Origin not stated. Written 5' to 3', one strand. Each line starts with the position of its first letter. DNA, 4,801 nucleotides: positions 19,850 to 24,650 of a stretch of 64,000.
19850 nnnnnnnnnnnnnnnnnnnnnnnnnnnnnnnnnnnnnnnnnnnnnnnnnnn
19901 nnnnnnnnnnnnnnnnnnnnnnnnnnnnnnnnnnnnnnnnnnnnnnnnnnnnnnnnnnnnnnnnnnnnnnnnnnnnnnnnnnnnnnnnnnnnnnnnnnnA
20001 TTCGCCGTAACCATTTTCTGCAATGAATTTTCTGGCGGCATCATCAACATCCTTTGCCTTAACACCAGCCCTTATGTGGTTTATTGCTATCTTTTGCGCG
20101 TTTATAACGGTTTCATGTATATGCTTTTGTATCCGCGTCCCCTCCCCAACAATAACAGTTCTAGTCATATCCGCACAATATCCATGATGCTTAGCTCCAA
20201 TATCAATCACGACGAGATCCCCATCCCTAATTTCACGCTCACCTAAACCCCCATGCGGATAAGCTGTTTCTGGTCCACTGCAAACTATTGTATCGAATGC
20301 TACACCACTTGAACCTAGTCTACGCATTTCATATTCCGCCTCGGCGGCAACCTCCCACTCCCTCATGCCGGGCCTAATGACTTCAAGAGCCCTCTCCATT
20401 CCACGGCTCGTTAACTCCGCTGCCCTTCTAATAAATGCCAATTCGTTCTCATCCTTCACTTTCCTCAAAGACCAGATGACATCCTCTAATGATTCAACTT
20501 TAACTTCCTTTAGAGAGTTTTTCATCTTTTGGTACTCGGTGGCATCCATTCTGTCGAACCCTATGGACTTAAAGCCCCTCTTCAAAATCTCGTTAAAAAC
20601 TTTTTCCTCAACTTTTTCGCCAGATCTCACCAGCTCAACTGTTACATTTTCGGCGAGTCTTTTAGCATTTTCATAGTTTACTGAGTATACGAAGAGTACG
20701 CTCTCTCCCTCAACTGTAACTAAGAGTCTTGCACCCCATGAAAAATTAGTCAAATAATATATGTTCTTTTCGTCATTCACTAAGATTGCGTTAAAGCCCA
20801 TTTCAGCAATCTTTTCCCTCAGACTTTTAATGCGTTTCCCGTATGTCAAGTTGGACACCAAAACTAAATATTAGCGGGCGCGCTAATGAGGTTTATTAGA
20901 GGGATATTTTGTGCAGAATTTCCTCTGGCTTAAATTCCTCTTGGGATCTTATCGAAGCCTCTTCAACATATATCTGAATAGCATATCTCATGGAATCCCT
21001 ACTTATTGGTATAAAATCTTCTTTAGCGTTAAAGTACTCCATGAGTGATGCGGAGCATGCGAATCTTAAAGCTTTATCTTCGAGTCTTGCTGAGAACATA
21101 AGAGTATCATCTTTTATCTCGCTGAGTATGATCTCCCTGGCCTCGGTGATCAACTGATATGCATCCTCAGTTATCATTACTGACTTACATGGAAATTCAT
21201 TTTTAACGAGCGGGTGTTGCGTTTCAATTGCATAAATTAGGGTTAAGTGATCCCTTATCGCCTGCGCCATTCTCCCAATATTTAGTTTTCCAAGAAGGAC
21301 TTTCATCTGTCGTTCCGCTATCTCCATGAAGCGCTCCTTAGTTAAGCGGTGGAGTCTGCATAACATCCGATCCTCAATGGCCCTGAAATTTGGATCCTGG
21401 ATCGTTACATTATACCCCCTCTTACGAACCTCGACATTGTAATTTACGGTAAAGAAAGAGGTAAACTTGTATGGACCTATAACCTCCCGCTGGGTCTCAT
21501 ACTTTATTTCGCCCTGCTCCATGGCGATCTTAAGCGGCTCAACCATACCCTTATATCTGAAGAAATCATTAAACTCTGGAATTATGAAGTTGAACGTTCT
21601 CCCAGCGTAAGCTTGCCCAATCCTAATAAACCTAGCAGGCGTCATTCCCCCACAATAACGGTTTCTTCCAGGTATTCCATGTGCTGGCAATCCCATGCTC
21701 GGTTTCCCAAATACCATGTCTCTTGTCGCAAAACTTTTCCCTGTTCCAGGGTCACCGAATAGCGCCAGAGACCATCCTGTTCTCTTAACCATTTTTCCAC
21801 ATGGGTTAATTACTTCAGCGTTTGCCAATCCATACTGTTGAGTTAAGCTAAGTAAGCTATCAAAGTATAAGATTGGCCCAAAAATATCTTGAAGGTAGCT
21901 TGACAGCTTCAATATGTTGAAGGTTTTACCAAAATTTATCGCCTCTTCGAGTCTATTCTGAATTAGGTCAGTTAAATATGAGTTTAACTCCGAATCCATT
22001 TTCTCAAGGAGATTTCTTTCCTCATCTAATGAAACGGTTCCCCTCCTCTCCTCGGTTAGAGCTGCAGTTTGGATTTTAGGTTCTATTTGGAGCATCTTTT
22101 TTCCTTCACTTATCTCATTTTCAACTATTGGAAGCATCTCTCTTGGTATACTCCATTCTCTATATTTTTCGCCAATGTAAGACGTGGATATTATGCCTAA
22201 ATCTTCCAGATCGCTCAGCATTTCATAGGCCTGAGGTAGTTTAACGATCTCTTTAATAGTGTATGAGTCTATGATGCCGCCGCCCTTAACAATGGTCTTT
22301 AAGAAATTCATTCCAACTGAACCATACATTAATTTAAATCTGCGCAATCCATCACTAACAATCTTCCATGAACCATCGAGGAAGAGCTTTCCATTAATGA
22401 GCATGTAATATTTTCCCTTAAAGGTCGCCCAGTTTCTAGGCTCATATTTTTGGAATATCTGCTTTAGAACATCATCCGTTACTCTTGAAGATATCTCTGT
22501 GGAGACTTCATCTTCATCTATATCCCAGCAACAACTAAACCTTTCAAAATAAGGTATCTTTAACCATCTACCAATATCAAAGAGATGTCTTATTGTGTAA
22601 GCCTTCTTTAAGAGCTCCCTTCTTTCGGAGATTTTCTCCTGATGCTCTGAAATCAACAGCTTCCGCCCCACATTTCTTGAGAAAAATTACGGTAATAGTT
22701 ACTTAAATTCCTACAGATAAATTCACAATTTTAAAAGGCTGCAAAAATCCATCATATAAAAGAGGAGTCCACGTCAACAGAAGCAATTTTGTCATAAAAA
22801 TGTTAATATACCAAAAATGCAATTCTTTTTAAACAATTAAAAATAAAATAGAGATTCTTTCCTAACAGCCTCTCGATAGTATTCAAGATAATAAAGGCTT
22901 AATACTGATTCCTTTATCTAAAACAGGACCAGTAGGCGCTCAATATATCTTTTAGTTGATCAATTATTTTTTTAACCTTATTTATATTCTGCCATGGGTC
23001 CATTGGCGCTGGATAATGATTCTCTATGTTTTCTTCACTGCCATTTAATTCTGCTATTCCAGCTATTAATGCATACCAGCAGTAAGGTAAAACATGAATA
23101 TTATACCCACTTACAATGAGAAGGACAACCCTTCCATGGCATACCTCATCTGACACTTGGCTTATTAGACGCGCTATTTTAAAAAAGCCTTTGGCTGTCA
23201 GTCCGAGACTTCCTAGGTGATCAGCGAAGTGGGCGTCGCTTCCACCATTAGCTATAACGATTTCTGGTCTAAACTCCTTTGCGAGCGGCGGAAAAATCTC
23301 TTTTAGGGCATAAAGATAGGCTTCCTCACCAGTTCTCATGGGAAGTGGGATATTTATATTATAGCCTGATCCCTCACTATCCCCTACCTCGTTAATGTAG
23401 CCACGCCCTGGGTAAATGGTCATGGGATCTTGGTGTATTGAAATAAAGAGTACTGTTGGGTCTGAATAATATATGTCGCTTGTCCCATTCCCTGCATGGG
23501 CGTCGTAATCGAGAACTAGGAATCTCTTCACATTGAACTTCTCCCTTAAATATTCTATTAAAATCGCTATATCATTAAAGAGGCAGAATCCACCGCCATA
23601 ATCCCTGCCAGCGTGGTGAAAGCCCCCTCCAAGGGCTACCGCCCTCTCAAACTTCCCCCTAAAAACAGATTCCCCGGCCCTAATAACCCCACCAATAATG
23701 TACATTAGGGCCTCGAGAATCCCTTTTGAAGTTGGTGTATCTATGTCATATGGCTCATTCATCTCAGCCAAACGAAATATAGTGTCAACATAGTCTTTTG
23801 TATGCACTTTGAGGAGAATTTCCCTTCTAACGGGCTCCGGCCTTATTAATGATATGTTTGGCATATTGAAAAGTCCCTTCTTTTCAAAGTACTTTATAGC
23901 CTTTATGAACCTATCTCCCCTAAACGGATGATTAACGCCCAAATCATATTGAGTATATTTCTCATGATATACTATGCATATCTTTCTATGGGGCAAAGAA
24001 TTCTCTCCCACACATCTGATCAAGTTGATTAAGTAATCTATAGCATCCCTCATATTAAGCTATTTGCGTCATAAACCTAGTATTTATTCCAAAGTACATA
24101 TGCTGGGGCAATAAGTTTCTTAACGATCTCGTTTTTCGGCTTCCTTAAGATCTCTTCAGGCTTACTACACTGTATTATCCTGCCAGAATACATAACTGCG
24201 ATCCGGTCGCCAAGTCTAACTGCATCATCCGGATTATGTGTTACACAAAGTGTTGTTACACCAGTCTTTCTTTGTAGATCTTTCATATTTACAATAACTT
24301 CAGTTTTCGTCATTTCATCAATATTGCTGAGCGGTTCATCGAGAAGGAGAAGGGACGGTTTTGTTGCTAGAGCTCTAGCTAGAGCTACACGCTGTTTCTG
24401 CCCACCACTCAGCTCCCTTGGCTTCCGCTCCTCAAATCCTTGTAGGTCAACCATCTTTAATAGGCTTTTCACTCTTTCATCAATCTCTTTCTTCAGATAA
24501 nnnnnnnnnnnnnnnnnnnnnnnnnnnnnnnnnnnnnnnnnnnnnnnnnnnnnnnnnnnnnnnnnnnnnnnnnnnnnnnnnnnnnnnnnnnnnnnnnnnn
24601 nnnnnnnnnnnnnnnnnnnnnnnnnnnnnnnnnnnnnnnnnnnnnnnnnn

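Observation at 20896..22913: Orphan MCM/Lon(BrxL)-like AAA+ protein with altered Walker B, behind the longest AT-rich spacer among the annotated genes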

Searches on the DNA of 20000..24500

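Call 48: search_rna_families(source=window, start=20000, end=24500, threshold=evalue, max_evalue=1)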
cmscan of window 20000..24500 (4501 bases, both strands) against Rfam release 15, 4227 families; matches with E-value up to 1: 0.
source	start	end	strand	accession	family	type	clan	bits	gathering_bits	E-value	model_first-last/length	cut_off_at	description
